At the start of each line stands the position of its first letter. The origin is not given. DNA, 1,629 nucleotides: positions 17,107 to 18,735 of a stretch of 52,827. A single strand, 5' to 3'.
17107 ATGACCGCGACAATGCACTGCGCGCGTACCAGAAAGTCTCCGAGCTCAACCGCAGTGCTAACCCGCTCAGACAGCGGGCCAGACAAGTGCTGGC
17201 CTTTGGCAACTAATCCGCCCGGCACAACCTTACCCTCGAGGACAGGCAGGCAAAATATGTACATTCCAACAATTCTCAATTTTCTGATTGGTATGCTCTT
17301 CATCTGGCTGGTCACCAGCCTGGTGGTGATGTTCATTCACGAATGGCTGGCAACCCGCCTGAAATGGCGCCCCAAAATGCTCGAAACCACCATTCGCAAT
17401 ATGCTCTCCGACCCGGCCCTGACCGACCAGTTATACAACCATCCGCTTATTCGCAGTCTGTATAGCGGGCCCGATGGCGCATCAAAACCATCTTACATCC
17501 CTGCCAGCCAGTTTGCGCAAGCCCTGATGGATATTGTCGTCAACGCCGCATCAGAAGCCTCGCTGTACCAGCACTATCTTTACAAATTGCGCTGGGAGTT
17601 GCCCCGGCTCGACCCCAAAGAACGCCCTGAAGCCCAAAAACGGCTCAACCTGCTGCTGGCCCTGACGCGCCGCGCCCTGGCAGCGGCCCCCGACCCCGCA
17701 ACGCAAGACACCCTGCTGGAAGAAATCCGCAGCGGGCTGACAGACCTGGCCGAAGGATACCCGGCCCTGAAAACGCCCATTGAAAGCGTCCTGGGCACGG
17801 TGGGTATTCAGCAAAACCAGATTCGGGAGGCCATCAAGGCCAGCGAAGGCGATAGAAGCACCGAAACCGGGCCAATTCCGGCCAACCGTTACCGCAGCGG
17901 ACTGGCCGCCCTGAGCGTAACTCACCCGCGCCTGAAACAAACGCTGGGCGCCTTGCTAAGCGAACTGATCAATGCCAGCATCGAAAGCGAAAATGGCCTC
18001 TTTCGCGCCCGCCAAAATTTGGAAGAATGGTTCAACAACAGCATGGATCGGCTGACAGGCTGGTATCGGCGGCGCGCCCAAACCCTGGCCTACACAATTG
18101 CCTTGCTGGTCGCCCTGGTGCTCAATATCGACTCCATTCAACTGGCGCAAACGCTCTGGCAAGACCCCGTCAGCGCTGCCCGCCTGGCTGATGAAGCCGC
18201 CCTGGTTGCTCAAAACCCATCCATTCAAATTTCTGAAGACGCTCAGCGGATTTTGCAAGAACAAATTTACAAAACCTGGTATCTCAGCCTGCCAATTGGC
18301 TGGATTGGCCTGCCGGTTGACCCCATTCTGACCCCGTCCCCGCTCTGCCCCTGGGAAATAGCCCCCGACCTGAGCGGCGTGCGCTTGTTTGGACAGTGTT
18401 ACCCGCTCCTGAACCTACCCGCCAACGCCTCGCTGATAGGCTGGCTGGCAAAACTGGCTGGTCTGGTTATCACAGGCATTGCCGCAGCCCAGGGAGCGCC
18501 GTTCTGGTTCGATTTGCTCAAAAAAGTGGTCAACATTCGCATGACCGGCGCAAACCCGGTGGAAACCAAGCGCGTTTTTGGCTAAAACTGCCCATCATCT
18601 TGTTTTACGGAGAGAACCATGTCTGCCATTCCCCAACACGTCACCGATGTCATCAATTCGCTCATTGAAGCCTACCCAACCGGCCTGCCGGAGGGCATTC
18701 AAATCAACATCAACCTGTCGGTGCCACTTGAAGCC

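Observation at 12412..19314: Candidate undescribed five-gene module: GH25-SH3b muramidase, ORC/STAND-like ATPase, TPR protein, 3-TM protein with a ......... motif, and an unknown protein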

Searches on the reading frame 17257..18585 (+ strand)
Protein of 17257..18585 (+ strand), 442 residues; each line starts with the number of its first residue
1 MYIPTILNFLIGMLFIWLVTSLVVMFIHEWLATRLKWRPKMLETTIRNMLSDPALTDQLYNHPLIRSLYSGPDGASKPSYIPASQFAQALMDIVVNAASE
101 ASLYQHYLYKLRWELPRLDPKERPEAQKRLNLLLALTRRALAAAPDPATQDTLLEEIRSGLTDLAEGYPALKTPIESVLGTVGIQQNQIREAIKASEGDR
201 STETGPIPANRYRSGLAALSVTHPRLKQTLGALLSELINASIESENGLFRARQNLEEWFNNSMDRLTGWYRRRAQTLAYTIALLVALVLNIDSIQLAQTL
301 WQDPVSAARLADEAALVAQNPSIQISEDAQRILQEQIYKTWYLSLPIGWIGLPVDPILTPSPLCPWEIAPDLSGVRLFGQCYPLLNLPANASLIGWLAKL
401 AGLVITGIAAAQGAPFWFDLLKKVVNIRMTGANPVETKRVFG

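Call 4: search_protein_families(library=pfam, proteins=[window:17257-18585:+], max_evalue=0.01)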
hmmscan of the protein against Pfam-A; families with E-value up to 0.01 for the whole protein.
window:17257-18585:+ (442 aa): 1 family
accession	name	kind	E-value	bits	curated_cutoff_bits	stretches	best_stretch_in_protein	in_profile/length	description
PF14357.11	DUF4404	-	0.0032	18.5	27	0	187-237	31-78/83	Domain of unknown function (DUF4404)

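Call 5: search_protein_families(library=padloc, proteins=[window:17257-18585:+], max_evalue=0.1)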
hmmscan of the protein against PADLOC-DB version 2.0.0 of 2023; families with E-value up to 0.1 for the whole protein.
window:17257-18585:+ (442 aa): 0 families

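Call 6: search_protein_families(library=ncbifam, proteins=[window:17257-18585:+], max_evalue=0.1)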
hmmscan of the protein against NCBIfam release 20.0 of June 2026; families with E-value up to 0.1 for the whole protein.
window:17257-18585:+ (442 aa): 0 families

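Call 7: search_protein_families(library=phrogs, proteins=[window:17257-18585:+], max_evalue=0.1)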
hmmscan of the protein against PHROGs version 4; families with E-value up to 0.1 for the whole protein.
window:17257-18585:+ (442 aa): 0 families

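Call 29: find_homologous_proteins(query=window:17257-18585:+)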
Query window:17257-18585:+ (442 aa): 268 proteins with E <= 0.001 among 8000 candidates; the best 120 are listed.
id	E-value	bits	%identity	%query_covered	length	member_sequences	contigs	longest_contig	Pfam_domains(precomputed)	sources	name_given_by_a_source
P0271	3.7e-290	980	100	100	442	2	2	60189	-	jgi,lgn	jgi:hypothetical protein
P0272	2.6e-173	595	62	100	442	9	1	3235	-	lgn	-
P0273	1.2e-162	560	60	100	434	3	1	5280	-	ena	-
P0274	1.5e-162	559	61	100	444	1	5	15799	-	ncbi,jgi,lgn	jgi:hypothetical protein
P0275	1.4e-160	553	60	100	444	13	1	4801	-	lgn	-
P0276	2.1e-157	542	57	100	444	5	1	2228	-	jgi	jgi:hypothetical protein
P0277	3.9e-157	541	59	100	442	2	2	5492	-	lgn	-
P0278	1.1e-153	530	57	97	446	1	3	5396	-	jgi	jgi:hypothetical protein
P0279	1.7e-152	526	55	100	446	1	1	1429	-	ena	-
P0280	7.5e-152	524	57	97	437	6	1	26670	-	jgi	jgi:hypothetical protein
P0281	8.7e-152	524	56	100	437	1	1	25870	-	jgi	jgi:hypothetical protein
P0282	1.2e-146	507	53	100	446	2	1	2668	-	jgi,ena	-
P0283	4.5e-146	505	53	100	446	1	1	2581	-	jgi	jgi:hypothetical protein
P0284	3.8e-144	499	52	100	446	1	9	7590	-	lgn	-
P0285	3.3e-141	489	52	100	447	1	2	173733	-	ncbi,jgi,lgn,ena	-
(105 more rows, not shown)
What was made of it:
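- Checked: G4 homologues cover 100% of the protein (call 29).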

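Call 49: search_protein_families(library=pfam, alignment_id=A3, max_evalue=0.1)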
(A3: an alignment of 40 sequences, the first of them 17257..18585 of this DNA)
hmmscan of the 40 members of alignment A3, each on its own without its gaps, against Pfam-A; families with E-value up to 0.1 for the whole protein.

A. member 1, window:17257-18585:+ (442 aa): 1 family
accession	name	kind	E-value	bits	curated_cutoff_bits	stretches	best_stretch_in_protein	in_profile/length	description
PF14357.11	DUF4404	-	0.0032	18.5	27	0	187-237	31-78/83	Domain of unknown function (DUF4404)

B. families by the number of members that match (of 40 scanned): 24 families
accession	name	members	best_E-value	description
PF14357.11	DUF4404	26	0.00065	Domain of unknown function (DUF4404)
PF14884.11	EFF-AFF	7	0.0032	Type I membrane glycoproteins cell-cell fusogen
PF04513.17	Baculo_PEP_C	4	0.0022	Baculovirus polyhedron envelope protein, PEP, C terminus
PF23735.1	KIF9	2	1.6e-06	Kinesin-like protein KIF9 domain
PF23067.1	MG280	2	0.00044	Uncharacterised protein MG280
PF10392.15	COG5_N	2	0.00047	Conserved oligomeric Golgi complex subunit 5, N-terminal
PF06363.16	Picorna_P3A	2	0.0049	Picornaviridae P3A protein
PF05837.17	CENP-H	2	0.012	Centromere protein H (CENP-H)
PF19490.4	DUF6025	2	0.067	Family of unknown function (DUF6025)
PF07464.16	ApoLp-III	2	0.076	Apolipophorin-III precursor (apoLp-III)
PF23129.1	DotZ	1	0.0016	DotZ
PF06207.16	DUF1002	1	0.0053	Protein of unknown function (DUF1002)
PF16440.10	DUF5037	1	0.026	Domain of unknown function (DUF5037)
PF05974.18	DUF892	1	0.027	Domain of unknown function (DUF892)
PF16504.10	SP24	1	0.028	Putative virion membrane protein of plant and insect virus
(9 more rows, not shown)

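Call 54: predict_structure(alignment_id=A3)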
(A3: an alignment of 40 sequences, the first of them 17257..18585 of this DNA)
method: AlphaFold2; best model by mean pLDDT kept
length: 442 residues; sequences in the alignment: 40
mean_pLDDT: 81.4   pTM: 0.75
mean pLDDT of the five models: 81.4, 78.7, 77.5, 77.4, 75.9
residues with pLDDT >= 90: 171; 70-90: 172; 50-70: 77; < 50: 22
segments of 3 or more residues with pLDDT < 50: 426-433, 436-442
pLDDT, mean of each block of 10 residues (from residue 1): 73 83 86 89 94 93 93 88 96 93 95 94 96 94 82 95 96 96 95 82 64 91 92 84 77 95 88 87 87 80 67 71 67 62 61 61 52 69 71 82 88 79 57 47 38
secondary structure, 60 per line:
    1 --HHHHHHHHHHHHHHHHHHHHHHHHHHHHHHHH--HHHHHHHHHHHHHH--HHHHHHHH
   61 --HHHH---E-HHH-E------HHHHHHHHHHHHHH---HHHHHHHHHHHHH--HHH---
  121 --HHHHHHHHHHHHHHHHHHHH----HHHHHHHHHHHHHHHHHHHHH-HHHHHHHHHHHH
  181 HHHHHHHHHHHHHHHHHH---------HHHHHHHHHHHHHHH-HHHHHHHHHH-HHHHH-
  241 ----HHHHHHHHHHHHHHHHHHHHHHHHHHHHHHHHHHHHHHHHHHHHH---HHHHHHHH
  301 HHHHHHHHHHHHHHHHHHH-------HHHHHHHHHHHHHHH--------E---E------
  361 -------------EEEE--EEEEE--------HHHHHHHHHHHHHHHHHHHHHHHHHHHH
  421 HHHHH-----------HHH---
elements in order: H3-34 H37-50 H53-60 H63-66 H83-96 H100-112 H123-142 H147-167 H169-198 H208-222 H224-233 H235-239 H245-289 H293-319 H327-341 E374-377 E380-384 H393-425

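Call 58: fold_search(model_id=the predicted structure, library=pdb)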
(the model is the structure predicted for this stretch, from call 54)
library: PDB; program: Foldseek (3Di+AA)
matches with E <= 10: 379; with E <= 0.001: 0
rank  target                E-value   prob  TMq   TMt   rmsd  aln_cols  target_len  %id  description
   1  5l7d_A                1.2e-01  0.14  0.12  0.10  32.9       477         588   12  Structure of human Smoothened in complex with cholesterol (released 2016-07-20)
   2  5l7i_B                2.9e-01  0.10  0.12  0.10  32.3       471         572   10  Structure of human Smoothened in complex with Vismodegib (released 2016-07-20)
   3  9jrt_A                4.8e-01  0.11  0.12  0.14  33.7       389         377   13  Structural Insights into Selective Antagonism of TG6-129 and EP2 Prostaglandin Receptor (released 2025-10-22)
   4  8r5s_D                5.8e-01  0.15  0.11  0.18  24.1       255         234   16  t113 - De-novo designed soluble homotetramer (released 2024-11-27)
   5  8rf0_A                7.0e-01  0.13  0.12  0.03  20.7       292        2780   11  WT-CGS sample in nanodisc (released 2024-03-20)
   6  5l7i_A                7.0e-01  0.06  0.11  0.09  33.1       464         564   10  Structure of human Smoothened in complex with Vismodegib (released 2016-07-20)
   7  6z0c_B                8.4e-01  0.18  0.11  0.22  28.2       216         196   14  Structure of in silico modelled artificial Maquette-3 protein (released 2021-03-17)
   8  6iv2_B                8.4e-01  0.06  0.09  0.13  24.3       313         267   10  Crystal structure of a bacterial Bestrophin homolog from Klebsiella pneumoniae with a mutation Y211A (released 2019-11-13)
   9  7rtu_B                8.4e-01  0.04  0.08  0.10  39.4       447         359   12  Cryo-EM structure of a TTYH2 trans-dimer (released 2021-08-25)
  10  8r5s_G                1.1e+00  0.11  0.11  0.18  24.5       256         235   16  t113 - De-novo designed soluble homotetramer (released 2024-11-27)
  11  7pi6_A                1.2e+00  0.09  0.10  0.18  22.4       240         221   14  Trypanosoma brucei ISG65 bound to human complement C3d (released 2022-07-27)
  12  8dl7_A                1.3e+00  0.04  0.11  0.11  32.7       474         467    9  Cryo-EM structure of human ferroportin/slc40 bound to minihepcidin PR73 in nanodisc (released 2022-12-07)
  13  4ry2_B                1.4e+00  0.09  0.12  0.08  26.7       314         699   10  Crystal structure of the peptidase-containing ABC transporter PCAT1 (released 2015-07-22)
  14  3mk4_A                1.4e+00  0.06  0.10  0.14  21.7       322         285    8  X-Ray structure of human PEX3 in complex with a PEX19 derived peptide (released 2010-06-30)
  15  9dgs_f                1.4e+00  0.04  0.10  0.06  28.7       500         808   12  Dynactin and dynein tail region of dynein-dynactin complex on microtubules (released 2025-09-10)
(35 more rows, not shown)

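Call 75: search_dna_similar(query=window:17257-18585:+, collection=phages, mode=protein, max_evalue=0.01, max_rows=10)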
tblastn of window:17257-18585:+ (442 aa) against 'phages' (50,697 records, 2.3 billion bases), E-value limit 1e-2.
No match.

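Call 79: fold_search(model_id=the predicted structure, library=viral)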
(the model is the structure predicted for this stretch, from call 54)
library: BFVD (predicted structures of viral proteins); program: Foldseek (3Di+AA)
matches with E <= 10: 347; with E <= 0.001: 0
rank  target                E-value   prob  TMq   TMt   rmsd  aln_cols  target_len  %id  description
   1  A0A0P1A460            2.8e-01  0.07  0.10  0.09  28.3       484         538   15  Coat protein read through protein (Fragment) [Potato mop-top virus]
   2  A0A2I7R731            3.1e-01  0.20  0.16  0.16  25.4       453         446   12  (no name in the UniProt tables at hand)
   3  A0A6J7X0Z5            3.5e-01  0.13  0.13  0.11  40.3       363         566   11  Uncharacterized protein [uncultured Caudovirales phage]
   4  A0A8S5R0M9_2          5.8e-01  0.07  0.10  0.06  37.8       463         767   11  Chromosome segregation ATPase [Siphoviridae sp. ctyvQ1]
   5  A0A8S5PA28            6.1e-01  0.13  0.14  0.06  27.5       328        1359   13  Minor tail protein [Siphoviridae sp. ctpoI7]
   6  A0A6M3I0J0            6.7e-01  0.54  0.18  0.31  11.7       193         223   12  (no name in the UniProt tables at hand)
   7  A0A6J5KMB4            7.0e-01  0.07  0.10  0.12  30.8       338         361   16  Uncharacterized protein [uncultured Caudovirales phage]
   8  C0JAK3                7.3e-01  0.12  0.13  0.20  36.5       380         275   11  Polyhedrin protein [Cypovirus mosquito/0507BS3/Xinjiang]
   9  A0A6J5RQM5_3          7.7e-01  0.03  0.07  0.04  29.4       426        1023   13  Large polyvalent protein associated domain-containing protein [uncultured Caudovirales phage]
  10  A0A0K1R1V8            8.0e-01  0.06  0.12  0.12  30.0       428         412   13  Glycoprotein M [Testudinid alphaherpesvirus 3]
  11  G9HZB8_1              8.4e-01  0.12  0.16  0.08  32.0       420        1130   14  Genome polyprotein (Fragment) [Blue squill virus A]
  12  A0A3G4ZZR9            8.4e-01  0.06  0.11  0.06  37.3       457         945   13  Ankyrin repeat protein (Fragment) [Faunusvirus sp.]
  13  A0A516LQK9            8.4e-01  0.05  0.10  0.06  39.4       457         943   11  (no name in the UniProt tables at hand)
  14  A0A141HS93            8.8e-01  0.14  0.14  0.07  26.2       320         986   11  (no name in the UniProt tables at hand)
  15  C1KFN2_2              8.8e-01  0.09  0.11  0.06  33.5       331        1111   12  Putative tail fibre protein [Lactobacillus phage Lb338-1]
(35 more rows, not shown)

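Call 93: find_related_loci(query=A3, collection=viral_contigs, flank=8000)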
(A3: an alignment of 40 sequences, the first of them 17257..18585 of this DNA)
Query A3 (442 aa) in viral_contigs; peptide patterns used: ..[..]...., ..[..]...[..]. (x = any residue, [..] = any of these).
34 stretches matched a pattern; 2 encode a relative of the query (tblastn E <= 1e-3); 2 distinct loci.
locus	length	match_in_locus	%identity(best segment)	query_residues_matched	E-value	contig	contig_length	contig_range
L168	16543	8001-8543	30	208-437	4e-21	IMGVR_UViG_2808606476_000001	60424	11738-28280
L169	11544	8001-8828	32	226-431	2e-14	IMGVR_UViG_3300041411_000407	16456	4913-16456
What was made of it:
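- Two IMG/VR contigs encode G4-like proteins (call 93).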

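Call 95: search_dna_similar(query=L168:7713-8549:+, collection=plasmids, mode=protein, max_evalue=0.001, max_rows=15)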
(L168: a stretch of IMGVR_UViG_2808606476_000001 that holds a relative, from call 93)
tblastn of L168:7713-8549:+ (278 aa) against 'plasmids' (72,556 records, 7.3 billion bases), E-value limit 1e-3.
Records with a match: 12; places in all: 12; records where one place covers at least 80% of the query: 10.
Best place of each record, by identity: <60% 12.
By first word of the organism name: Rhizobium 4; Agrobacterium 2; Paracoccus 1; Caballeronia 1; Hymenobacter 1; Vitreoscilla 1; Nostoc 1; Kovacikia 1.
By predicted mobility (MOB-suite, as given by PLSDB): non-mobilizable 5; mobilizable 4; conjugative 3.
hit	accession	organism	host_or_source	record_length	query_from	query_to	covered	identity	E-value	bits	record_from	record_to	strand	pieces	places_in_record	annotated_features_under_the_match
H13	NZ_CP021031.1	Rhizobium sp. NXC14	Phaseolus vulgaris,cell culture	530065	5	277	98%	32.9%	1e-23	107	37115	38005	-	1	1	hypothetical protein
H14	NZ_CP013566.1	Rhizobium phaseoli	Phaseolus vulgaris,Whole ...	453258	7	278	98%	32.2%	7e-28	119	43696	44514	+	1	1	hypothetical protein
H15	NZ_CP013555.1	Rhizobium phaseoli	-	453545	7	278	98%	32.2%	7e-28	119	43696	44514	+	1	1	hypothetical protein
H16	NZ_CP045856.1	Agrobacterium sp. MA01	cell culture,Microcystis culture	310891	1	274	99%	31.2%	9e-25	110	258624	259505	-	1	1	hypothetical protein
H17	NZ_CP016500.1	Agrobacterium sp. RAC06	Microbial isolate,Algal phycosphere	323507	1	274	99%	31.2%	1e-24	110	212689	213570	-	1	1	hypothetical protein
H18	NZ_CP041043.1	Paracoccus sp. AK26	pure culture,Hexachlorocyclohexane ...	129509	1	277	100%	29.9%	3e-28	120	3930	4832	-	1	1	hypothetical protein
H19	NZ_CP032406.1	Rhizobium rosettiformans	Isolation,ex cyanobacteria field sample ...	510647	1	274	99%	30.1%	2e-25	112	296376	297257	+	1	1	hypothetical protein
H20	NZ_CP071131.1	Caballeronia sp. M1242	Homo sapiens,ETA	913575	5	270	96%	30.5%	2e-27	118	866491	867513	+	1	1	hypothetical protein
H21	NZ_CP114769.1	Hymenobacter canadensis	whole organism,lake water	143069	7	277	97%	29.9%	2e-22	103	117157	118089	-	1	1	hypothetical protein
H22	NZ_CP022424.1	Vitreoscilla filiformis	cell culture,Mud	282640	7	276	97%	25.4%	6e-21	99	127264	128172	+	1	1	hypothetical protein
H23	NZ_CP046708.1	Nostoc sp. ATCC 53789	-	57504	105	277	62%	28.7%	3e-9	65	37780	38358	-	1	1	hypothetical protein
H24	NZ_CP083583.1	Kovacikia minuta CCNUW1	cell culture,fresh water lake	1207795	69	274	74%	24.0%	9e-11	69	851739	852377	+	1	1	record has no annotation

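Call 96: search_dna_similar(query=L168:7713-8549:+, collection=phages, mode=protein, max_evalue=0.001, max_rows=15)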
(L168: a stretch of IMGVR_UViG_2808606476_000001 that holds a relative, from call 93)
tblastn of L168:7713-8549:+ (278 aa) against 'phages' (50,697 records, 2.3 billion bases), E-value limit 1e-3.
No match.

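Call 97: get_annotated_region(hit=H14, flank=5000)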
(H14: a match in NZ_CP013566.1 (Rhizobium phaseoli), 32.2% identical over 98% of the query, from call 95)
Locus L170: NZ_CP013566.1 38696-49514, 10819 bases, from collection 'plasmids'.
description: Rhizobium phaseoli strain N831 plasmid pRphaN831c, complete sequence
organism: Rhizobium phaseoli (NCBI taxid 396)
taxonomy: Bacteria; Pseudomonadota; Alphaproteobacteria; Hyphomicrobiales; Rhizobiaceae; Rhizobium; Rhizobium phaseoli
host: -; source: Phaseolus vulgaris,Whole organism,Legume-root nodule,legume-root nodule; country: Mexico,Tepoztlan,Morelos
typing (MOB-suite, as given by PLSDB): conjugative; replicon rep_cluster_287; relaxase MOBQ; mating-pair formation MPF_T
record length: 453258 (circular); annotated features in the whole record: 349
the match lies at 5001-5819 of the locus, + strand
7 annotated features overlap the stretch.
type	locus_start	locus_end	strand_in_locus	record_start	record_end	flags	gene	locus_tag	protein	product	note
CDS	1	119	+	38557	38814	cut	-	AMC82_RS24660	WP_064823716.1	hypothetical protein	-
CDS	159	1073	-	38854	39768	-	-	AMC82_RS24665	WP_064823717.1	SGNH/GDSL hydrolase family protein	-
CDS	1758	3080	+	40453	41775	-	-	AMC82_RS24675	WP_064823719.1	hypothetical protein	-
CDS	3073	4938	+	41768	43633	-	-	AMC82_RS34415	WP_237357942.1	cell wall hydrolase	-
CDS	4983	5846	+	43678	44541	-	-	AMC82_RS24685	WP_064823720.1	hypothetical protein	-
CDS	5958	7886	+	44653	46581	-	-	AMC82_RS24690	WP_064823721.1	metallophosphoesterase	-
CDS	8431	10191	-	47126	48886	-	-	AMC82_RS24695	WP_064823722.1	hypothetical protein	-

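Call 98: get_annotated_region(hit=H18, flank=5000)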
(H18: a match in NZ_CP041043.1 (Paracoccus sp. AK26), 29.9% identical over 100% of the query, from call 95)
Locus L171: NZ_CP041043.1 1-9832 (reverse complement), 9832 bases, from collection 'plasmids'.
description: Paracoccus sp. AK26 plasmid pAK3, complete sequence
organism: Paracoccus sp. AK26 (NCBI taxid 2589076)
taxonomy: Bacteria; Pseudomonadota; Alphaproteobacteria; Rhodobacterales; Paracoccaceae; Paracoccus; Paracoccus sp. AK26
host: -; source: pure culture,Hexachlorocyclohexane (HCH) pesticide-contaminated soil; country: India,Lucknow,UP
typing (MOB-suite, as given by PLSDB): non-mobilizable
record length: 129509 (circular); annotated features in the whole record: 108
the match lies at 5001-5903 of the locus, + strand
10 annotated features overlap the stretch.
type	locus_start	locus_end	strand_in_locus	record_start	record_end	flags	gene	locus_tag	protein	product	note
CDS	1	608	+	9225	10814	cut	-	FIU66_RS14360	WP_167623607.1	hypothetical protein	-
CDS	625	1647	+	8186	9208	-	-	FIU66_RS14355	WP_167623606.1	hypothetical protein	-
CDS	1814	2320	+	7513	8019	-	-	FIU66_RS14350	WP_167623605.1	hypothetical protein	-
CDS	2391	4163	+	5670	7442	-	-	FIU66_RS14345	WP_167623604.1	vanadium-dependent haloperoxidase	-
CDS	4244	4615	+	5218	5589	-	-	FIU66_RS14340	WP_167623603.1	hypothetical protein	-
CDS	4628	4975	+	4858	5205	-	-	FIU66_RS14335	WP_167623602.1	hypothetical protein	-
CDS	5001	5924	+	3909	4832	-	-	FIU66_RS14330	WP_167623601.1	hypothetical protein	-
CDS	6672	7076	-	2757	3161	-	-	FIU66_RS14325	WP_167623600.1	type II toxin-antitoxin system VapC family toxin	-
CDS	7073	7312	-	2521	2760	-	-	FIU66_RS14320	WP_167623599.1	type II toxin-antitoxin system PrlF family antitoxin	GO:0001558 - regulation of cell growth [Evidence IEA]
CDS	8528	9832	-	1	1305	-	-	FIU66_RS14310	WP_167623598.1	AAA family ATPase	-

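Call 99: get_annotated_region(hit=H21, flank=5000)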
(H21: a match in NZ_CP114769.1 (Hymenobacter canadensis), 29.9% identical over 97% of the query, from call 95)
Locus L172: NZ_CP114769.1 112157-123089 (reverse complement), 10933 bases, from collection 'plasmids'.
description: Hymenobacter canadensis strain PAMC 29467 plasmid unnamed2, complete sequence
organism: Hymenobacter canadensis (NCBI taxid 2999067)
taxonomy: Bacteria; Bacteroidota; Cytophagia; Cytophagales; Hymenobacteraceae; Hymenobacter; Hymenobacter canadensis
host: -; source: whole organism,lake water; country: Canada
typing (MOB-suite, as given by PLSDB): mobilizable; relaxase MOBB
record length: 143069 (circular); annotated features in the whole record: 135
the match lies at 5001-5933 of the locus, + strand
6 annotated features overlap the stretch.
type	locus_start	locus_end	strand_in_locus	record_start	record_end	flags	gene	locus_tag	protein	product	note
CDS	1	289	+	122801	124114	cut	-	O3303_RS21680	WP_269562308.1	DNA/RNA non-specific endonuclease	-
CDS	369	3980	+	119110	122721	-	-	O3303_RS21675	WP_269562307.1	hypothetical protein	-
CDS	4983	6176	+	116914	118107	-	-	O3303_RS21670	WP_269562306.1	hypothetical protein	-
CDS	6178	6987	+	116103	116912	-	-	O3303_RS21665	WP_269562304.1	N-acetylmuramoyl-L-alanine amidase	-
CDS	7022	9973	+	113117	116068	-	-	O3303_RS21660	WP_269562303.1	S8 family serine peptidase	GO:0006508 - proteolysis [Evidence IEA]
CDS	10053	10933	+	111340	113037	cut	-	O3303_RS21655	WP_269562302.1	hypothetical protein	-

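Call 100: get_annotated_region(hit=H16, flank=4000)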
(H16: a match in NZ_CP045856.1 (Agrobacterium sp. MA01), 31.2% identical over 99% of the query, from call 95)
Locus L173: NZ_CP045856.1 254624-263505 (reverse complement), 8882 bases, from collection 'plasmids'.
description: Agrobacterium sp. MA01 plasmid punanmed2, complete sequence
organism: Agrobacterium sp. MA01 (NCBI taxid 2664893)
taxonomy: Bacteria; Pseudomonadota; Alphaproteobacteria; Hyphomicrobiales; Rhizobiaceae; Agrobacterium; Agrobacterium sp. MA01
host: -; source: cell culture,Microcystis culture; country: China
typing (MOB-suite, as given by PLSDB): mobilizable; relaxase MOBQ
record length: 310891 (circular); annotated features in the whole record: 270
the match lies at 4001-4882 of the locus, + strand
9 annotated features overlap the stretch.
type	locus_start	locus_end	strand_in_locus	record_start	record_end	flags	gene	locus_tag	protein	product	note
CDS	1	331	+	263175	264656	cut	-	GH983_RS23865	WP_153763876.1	hypothetical protein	-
CDS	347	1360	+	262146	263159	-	-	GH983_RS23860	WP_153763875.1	hypothetical protein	-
CDS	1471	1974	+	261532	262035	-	-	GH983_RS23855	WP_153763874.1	hypothetical protein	-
CDS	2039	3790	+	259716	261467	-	-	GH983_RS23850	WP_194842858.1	vanadium-dependent haloperoxidase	-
CDS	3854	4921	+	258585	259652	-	-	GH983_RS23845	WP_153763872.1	hypothetical protein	-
CDS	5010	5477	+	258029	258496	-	-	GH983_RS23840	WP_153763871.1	transposase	GO:0006310 - DNA recombination [Evidence IEA]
CDS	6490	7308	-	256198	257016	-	-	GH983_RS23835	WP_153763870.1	phosphodiesterase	-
CDS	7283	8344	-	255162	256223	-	-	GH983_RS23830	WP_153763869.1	ABC transporter ATP-binding protein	-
CDS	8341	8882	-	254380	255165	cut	-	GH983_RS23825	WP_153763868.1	ABC transporter permease subunit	GO:0055085 - transmembrane transport [Evidence IEA]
